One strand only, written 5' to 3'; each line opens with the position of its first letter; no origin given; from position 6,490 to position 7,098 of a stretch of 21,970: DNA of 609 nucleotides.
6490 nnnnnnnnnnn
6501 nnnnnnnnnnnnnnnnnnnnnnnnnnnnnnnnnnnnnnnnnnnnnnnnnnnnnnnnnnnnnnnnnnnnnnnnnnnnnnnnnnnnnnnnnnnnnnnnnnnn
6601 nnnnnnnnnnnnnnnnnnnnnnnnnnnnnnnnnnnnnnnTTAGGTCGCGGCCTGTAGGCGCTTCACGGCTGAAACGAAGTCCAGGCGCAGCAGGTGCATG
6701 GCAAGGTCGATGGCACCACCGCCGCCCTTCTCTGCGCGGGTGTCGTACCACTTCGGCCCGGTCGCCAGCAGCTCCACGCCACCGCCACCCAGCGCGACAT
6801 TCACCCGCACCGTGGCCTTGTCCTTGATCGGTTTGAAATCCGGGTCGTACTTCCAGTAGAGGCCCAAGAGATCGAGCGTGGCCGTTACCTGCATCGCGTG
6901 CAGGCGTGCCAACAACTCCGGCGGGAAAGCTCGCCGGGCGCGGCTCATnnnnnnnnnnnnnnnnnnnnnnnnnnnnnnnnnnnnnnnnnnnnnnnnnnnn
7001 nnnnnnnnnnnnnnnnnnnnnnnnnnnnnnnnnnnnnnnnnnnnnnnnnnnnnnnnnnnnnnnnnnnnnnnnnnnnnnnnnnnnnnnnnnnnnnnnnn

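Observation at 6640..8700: Replicon swap: PrimPol-type initiator under a KorA-operator promoter, with a separate cysteine-less zinc-finger-like partner and a repeat-rich origin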

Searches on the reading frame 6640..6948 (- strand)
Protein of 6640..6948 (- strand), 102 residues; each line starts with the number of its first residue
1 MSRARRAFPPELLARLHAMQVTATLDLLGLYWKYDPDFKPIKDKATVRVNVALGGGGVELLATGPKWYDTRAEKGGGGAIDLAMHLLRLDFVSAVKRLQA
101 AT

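Call 8: search_protein_families(library=ncbifam, proteins=[window:6640-6948:-], max_evalue=1)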
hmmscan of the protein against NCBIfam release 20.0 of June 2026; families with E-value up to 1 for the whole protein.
window:6640-6948:- (102 aa): 0 families

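Call 32: find_homologous_proteins(query=window:6640-6948:-, max_evalue=0.01)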
Query window:6640-6948:- (102 aa): 526 proteins with E <= 0.01 among 571 candidates; the best 120 are listed.
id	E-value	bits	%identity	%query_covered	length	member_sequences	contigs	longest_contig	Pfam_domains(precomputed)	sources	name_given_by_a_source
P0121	3.2e-60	219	99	100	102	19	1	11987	-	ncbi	ncbi:TPA: hypothetical protein ACVGMT_005918 [Pseudomonas aeruginosa]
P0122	5.6e-54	198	91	99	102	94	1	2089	-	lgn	-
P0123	1.1e-51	191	87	99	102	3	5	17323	-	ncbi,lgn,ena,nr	ncbi:hypothetical protein H5832_10455 [Klebsiella pneumoniae]|nr:hypothetical protein [Klebsiella pn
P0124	2.8e-49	183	83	98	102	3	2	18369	-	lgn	-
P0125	4.0e-49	183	84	97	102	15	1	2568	-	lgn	-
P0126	5.0e-49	183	86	98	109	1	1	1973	-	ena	-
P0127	1.3e-48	181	82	98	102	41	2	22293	-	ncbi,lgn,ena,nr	ncbi:MAG: hypothetical protein E7I20_05540 [Streptococcus sp.]|nr:hypothetical protein [Streptococcu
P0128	3.9e-48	180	83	98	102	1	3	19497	-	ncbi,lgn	ncbi:TPA: hypothetical protein ACQZPA_005158 [Klebsiella quasipneumoniae subsp. similipneumoniae]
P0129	6.7e-48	179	81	99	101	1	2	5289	-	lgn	-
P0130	2.6e-47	177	82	94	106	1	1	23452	-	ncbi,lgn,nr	ncbi:hypothetical protein IFX69_003958 [Escherichia coli]|nr:hypothetical protein [Escherichia coli]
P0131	3.8e-47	177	80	98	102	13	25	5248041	-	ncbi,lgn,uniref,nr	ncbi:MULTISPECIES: hypothetical protein [Xanthomonas]|uniref:hypothetical protein n=2 Tax=Xanthomona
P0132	1.1e-46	175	78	97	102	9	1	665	-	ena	-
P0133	1.1e-46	175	83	97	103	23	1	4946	-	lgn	-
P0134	1.1e-46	175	82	98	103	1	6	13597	-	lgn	-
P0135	2.0e-46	174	82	97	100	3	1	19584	-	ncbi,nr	ncbi:conserved hypothetical protein [Xanthomonas citri pv. citri]|nr:conserved hypothetical protein 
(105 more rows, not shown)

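Call 38: search_solved_structures(query=A3, max_evalue=10, show_alignments=3)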
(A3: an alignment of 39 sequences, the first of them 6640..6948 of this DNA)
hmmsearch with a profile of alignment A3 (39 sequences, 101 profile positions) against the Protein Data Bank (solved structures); distinct sequences matched with E-value up to 10: 2.
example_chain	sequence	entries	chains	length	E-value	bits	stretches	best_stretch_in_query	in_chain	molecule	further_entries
4lza_A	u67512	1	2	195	1.1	12.4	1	58-98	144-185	Adenine phosphoribosyltransferase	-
9gnb_B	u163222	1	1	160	1.6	12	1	22-93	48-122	Darpin B9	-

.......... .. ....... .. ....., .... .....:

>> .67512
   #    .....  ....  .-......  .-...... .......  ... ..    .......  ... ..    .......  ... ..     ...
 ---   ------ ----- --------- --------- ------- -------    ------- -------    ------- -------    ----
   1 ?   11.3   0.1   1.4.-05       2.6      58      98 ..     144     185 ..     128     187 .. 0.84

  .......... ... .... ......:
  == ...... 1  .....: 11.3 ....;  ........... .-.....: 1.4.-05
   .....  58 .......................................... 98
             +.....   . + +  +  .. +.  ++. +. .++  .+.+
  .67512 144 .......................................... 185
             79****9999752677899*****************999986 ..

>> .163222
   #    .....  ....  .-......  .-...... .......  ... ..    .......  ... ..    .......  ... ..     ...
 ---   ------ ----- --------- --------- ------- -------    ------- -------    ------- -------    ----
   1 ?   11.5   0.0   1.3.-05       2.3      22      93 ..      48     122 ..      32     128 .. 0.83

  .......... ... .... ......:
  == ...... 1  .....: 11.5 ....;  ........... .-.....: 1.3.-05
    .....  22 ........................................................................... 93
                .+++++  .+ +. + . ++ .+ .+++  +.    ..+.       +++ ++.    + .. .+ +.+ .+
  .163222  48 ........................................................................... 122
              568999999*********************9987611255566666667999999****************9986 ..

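Call 48: predict_structure(alignment_id=A3)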
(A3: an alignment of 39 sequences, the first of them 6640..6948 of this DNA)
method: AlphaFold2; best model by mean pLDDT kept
length: 102 residues; sequences in the alignment: 39
mean_pLDDT: 93.4   pTM: 0.84
mean pLDDT of the five models: 93.4, 92.2, 91.4, 91.3, 91.2
residues with pLDDT >= 90: 87; 70-90: 13; 50-70: 2; < 50: 0
segments of 3 or more residues with pLDDT < 50: none
pLDDT, mean of each block of 10 residues (from residue 1): 79 96 97 94 94 90 97 96 97 96 84
secondary structure, 60 per line:
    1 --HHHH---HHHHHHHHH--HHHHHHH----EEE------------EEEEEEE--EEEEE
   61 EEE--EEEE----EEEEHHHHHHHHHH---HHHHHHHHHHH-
elements in order: H3-6 H10-18 H21-27 E32-34 E47-53 E56-63 E66-69 E74-77 H78-87 H91-101

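Call 58: search_dna_similar(query=window:6640-6948:-, collection=plasmids, mode=protein, max_rows=40, rows=spread)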
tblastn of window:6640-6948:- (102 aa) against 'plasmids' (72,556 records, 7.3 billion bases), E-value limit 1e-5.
Records with a match: 307; places in all: 397; records where one place covers at least 80% of the query: 193.
Best place of each record, by identity: >=99% 2; 95-99% 19; 90-95% 3; 80-90% 91; 60-80% 162; <60% 30.
By first word of the organism name: Xanthomonas 78; Klebsiella 44; Aeromonas 39; Pseudomonas 37; Enterobacter 26; Citrobacter 20; Escherichia 9; Paraburkholderia 9; Serratia 4; Raoultella 4; and 23 more.
By predicted mobility (MOB-suite, as given by PLSDB): mobilizable 180; conjugative 78; non-mobilizable 49.
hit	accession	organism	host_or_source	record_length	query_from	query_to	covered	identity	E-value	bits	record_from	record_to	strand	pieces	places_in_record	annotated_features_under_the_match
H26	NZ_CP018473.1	Xanthomonas perforans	Solanum lycopersicum,tomato field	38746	1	102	100%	100.0%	3e-48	170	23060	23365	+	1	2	hypothetical protein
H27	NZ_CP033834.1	Pseudomonas aeruginosa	Homo sapiens,UCC isolate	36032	1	102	100%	97.1%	8e-47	166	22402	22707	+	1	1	hypothetical protein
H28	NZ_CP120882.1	Pseudomonas aeruginosa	Homo sapiens,sputum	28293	1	102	100%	97.1%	3e-46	164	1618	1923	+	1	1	hypothetical protein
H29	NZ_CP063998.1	Xanthomonas translucens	Lolium perenne,Tissue Sample,Ryegrass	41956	3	101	97%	82.8%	6e-37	138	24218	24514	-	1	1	hypothetical protein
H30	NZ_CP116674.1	Xanthomonas hortorum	Pelargonium,cell culture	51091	3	101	97%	79.8%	7e-36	135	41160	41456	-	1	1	hypothetical protein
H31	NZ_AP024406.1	Aeromonas caviae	-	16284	1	99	97%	78.8%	3e-34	130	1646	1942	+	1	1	hypothetical protein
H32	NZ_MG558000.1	Citrobacter freundii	-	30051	1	99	97%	77.8%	4e-33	127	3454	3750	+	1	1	hypothetical protein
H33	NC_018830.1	Bordetella parapertussis Bpp5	-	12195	3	98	94%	79.2%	6e-32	123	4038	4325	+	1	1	hypothetical protein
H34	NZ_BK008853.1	Aeromonas bestiarum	-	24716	4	100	95%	77.3%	5e-33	127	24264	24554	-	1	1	hypothetical protein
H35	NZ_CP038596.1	Salmonella enterica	Homo sapiens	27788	1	99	97%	74.7%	2e-29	116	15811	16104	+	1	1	hypothetical protein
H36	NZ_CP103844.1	Xanthomonas hortorum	Pelargonium x hortorum,cell culture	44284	3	101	97%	73.7%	8e-33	126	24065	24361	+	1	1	hypothetical protein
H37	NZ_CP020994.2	Xanthomonas citri pv. phaseoli var. fuscans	Phaseolus vulgaris,cell culture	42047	3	101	97%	71.7%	4e-31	121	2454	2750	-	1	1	hypothetical protein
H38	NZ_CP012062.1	Xanthomonas sp. ISO98C4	common bean,leaves of Phaseolus vulgaris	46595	3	101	97%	71.7%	4e-31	121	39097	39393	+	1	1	hypothetical protein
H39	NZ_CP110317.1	Xanthomonas phaseoli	Phaseolus vulgaris,cell culture,leaf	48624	3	101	97%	71.7%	4e-31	121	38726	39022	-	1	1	hypothetical protein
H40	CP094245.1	Xanthomonas phaseoli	Common bean,single cell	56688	3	101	97%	71.7%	4e-31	121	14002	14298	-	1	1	hypothetical protein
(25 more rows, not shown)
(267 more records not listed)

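Call 79: search_protein_families(library=pfam, alignment_id=A3, max_evalue=10)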
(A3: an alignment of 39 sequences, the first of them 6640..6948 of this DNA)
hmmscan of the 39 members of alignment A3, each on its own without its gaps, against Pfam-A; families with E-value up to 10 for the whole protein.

A. member 1, window:6640-6948:- (102 aa): 0 families

B. families by the number of members that match (of 39 scanned): 6 families
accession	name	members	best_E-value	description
PF07194.16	P2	2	0.14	P2 response regulator binding domain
PF22725.1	GFO_IDH_MocA_C3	2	0.14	GFO/IDH/MocA C-terminal domain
PF17295.7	DUF5348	1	0.024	Domain of unknown function (DUF5348)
PF11755.13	DUF3311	1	0.078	Protein of unknown function (DUF3311)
PF22411.1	Mre11_2nd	1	0.086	Mre11 nuclease, second domain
PF13542.12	HTH_Tnp_ISL3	1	0.2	Helix-turn-helix domain of transposase family ISL3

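Call 86: search_protein_representatives(alignment_id=A3)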
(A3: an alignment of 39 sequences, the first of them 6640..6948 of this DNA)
Query: 39 sequences, 101 profile positions. Proteins with E-value up to 0.001 (for the whole library): 494; up to 1e-10: 236; up to 1e-30: 14. The best 150 are listed.
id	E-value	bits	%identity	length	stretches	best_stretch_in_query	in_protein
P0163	5.5e-46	170.8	-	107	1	1-98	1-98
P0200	1.0e-44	166.7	-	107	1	2-99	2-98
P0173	1.8e-42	159.5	-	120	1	2-95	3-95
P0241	1.4e-36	140.6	-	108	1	2-99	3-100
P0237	2.6e-36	139.8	-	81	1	18-98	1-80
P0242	1.1e-34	134.6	-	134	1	3-100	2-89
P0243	7.3e-34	131.9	-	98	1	18-98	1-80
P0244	2.0e-33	130.5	-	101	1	3-98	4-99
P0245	7.3e-32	125.5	-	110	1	2-99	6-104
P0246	7.9e-32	125.3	-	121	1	18-88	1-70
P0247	2.2e-31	123.9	-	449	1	3-99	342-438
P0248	4.9e-31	122.8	-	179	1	2-99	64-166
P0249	6.8e-31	122.4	-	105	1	23-98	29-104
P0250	8.5e-31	122.1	-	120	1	3-98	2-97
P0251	3.9e-30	119.9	-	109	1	3-99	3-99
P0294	3.0e-23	97.8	-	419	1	10-98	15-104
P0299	7.5e-23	96.5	-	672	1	2-97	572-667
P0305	1.5e-22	95.6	-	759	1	3-99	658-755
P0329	8.5e-21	89.9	-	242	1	5-98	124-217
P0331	1.1e-20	89.5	-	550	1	5-99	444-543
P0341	3.6e-20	87.9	-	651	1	9-99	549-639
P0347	6.4e-20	87.1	-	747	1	2-99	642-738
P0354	1.2e-19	86.3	-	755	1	5-98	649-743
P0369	6.7e-18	80.6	-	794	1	3-99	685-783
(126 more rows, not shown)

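Call 87: search_protein_families(library=pfam, proteins=[P0247, P0299, P0305, P0331, P0341, P0347, P0354, P0369, P0294, P0329], max_evalue=0.01)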
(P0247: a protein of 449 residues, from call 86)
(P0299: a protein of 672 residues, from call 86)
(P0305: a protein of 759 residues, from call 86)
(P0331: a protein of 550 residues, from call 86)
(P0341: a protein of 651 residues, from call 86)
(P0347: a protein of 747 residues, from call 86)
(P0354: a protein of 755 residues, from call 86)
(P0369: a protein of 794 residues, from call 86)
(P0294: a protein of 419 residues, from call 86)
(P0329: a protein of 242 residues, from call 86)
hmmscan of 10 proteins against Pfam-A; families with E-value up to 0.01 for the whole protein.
P0247 (449 aa): 2 families
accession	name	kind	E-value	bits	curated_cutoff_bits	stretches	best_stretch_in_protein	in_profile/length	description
PF03090.23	Replicase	-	5.8e-08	33.3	26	1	1-42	89-129/130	Replicase family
PF08708.16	PriCT_1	-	9.3e-06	25.6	21.1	1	61-136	9-66/67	Primase C terminal 1 (PriCT-1)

P0299 (672 aa): 1 family
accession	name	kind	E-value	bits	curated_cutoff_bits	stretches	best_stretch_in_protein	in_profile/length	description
PF16793.10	RepB_primase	-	0.0024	18.2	24.3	1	127-191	85-148/186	RepB DNA-primase N-terminal domain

P0305 (759 aa): 2 families
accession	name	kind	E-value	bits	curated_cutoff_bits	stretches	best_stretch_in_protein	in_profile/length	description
PF13384.12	HTH_23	-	0.0067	16.7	24.6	0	443-476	7-39/50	Homeodomain-like domain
PF16793.10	RepB_primase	-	0.0091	16.3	24.3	0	167-209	118-160/186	RepB DNA-primase N-terminal domain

P0331 (550 aa): 2 families
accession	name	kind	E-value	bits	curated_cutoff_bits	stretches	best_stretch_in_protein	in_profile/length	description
PF03090.23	Replicase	-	3.7e-46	156.9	26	1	51-179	1-129/130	Replicase family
PF08708.16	PriCT_1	-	1.1e-08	35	21.1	1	196-270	7-66/67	Primase C terminal 1 (PriCT-1)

P0341 (651 aa): 3 families
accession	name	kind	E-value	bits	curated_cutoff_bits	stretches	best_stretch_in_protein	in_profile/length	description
PF13384.12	HTH_23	-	1.6e-06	28.2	24.6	1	440-471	9-40/50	Homeodomain-like domain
PF09339.16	HTH_IclR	-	0.00082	19.5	22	1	441-467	11-37/52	IclR helix-turn-helix domain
PF13518.12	HTH_28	-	0.0016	18.9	25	1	440-474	4-38/52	Helix-turn-helix domain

P0347 (747 aa): 4 families
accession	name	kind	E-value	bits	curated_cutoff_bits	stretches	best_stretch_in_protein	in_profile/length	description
PF13936.12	HTH_38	-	0.00046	20.3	27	1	452-475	15-38/44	Helix-turn-helix domain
PF10074.15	RovC_DNA-bd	-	0.00049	21.1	26.4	1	419-477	17-78/107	T6SS, Transcription factor, DNA binding domain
PF13384.12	HTH_23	-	0.0048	17.1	24.6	1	446-479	6-39/50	Homeodomain-like domain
PF13551.12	HTH_29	-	0.0056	17.2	28.1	0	449-480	3-35/64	Winged helix-turn helix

P0354 (755 aa): 0 families

P0369 (794 aa): 0 families

P0294 (419 aa): 1 family
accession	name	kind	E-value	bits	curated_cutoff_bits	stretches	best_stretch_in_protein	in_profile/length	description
PF10134.15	RPA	-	1.4e-88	296.8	27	1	169-395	1-226/228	Replication initiator protein A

P0329 (242 aa): 0 families

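Call 106: fold_search(model_id=the predicted structure, library=pdb)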
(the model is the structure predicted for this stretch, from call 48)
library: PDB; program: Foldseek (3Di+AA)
matches with E <= 10: 434; with E <= 0.001: 0
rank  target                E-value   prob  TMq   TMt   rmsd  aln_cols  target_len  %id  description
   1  1d0q_A                3.8e-02  0.99  0.53  0.53   4.7       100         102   14  STRUCTURE OF THE ZINC-BINDING DOMAIN OF BACILLUS STEAROTHERMOPHILUS DNA PRIMASE (released 2000-03-29)
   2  4jpd                  1.1e-01  0.44  0.32  0.30  12.0       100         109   15  The structure of CyaY from Burkholderia cenocepacia (released 2013-03-27)
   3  5uwa_A                1.2e-01  0.20  0.26  0.17  10.7       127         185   13  Structure of E. coli phospholipid binding protein MlaC (released 2017-04-12)
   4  8gm7_C                1.7e-01  0.20  0.27  0.20  15.0       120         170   20  Structure of apurinic/apyrimidinic DNA Lyase TK0353 from Thermococcus kodakarensis (Native Crystal Form) (released 2023-12-06)
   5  8gm6_A                1.9e-01  0.23  0.30  0.21  14.8       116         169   21  Structure of apurinic/apyrimidinic DNA lyase TK0353 from Thermococcus kodakarensis (Selenomethionine) (released 2023-12-06)
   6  4lp1_A                2.5e-01  0.30  0.30  0.29  11.2        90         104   13  Crystal structure of CyaY protein from Psychromonas ingrahamii in complex with Eu(III) (released 2014-07-16)
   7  8syj_B                3.4e-01  0.14  0.27  0.20  14.8       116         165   21  Structure of apurinic/apyrimidinic DNA lyase TK0353 from Thermococcus kodakarensis (Iodide crystal form) (released 2023-12-06)
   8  1t4o_B                3.4e-01  0.13  0.23  0.25   8.7        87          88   21  Crystal structure of rnt1p dsRBD (released 2004-06-22)
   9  7ui9_a                3.9e-01  0.60  0.28  0.09   6.2        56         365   12  Core Mediator-PICearly (Copy A) (released 2023-02-15)
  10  4tma_F                4.4e-01  0.09  0.27  0.10  17.5       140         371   14  Crystal structure of gyrase bound to its inhibitor YacG (released 2014-07-23)
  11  8xfu_B                6.0e-01  0.10  0.20  0.23  12.8        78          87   10  DUF3055 from Staphylococcus aureus adopts unique strategy for structural distinctiveness (released 2024-10-30)
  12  2xgl_B                6.0e-01  0.08  0.19  0.21  12.7        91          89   13  The X-ray structure of the Escherichia coli colicin M immunity protein demonstrates the presence of a disulphide bridg (released 2010-11-17)
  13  2mdp_MODEL_1_A        6.3e-01  0.09  0.23  0.25   9.0        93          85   16  The bacteriophage T7 encoded inhibitor (gp1.2) of E. coli dGTP triphosphohydrolase (released 2016-04-20)
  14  6dm4_A                6.7e-01  0.16  0.32  0.29   9.5       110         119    8  Crystal structure of the SH2 domain from RavO (Lpg1129) from Legionella pneumophila in complex with Homo sapiens Shc1  (released 2018-06-27)
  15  5t16_B                7.2e-01  0.05  0.19  0.11  11.3       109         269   14  Crystal structure of yeast RNase III (Rnt1p) complexed with a non-hydrolyzable RNA substrate analog (released 2017-02-08)
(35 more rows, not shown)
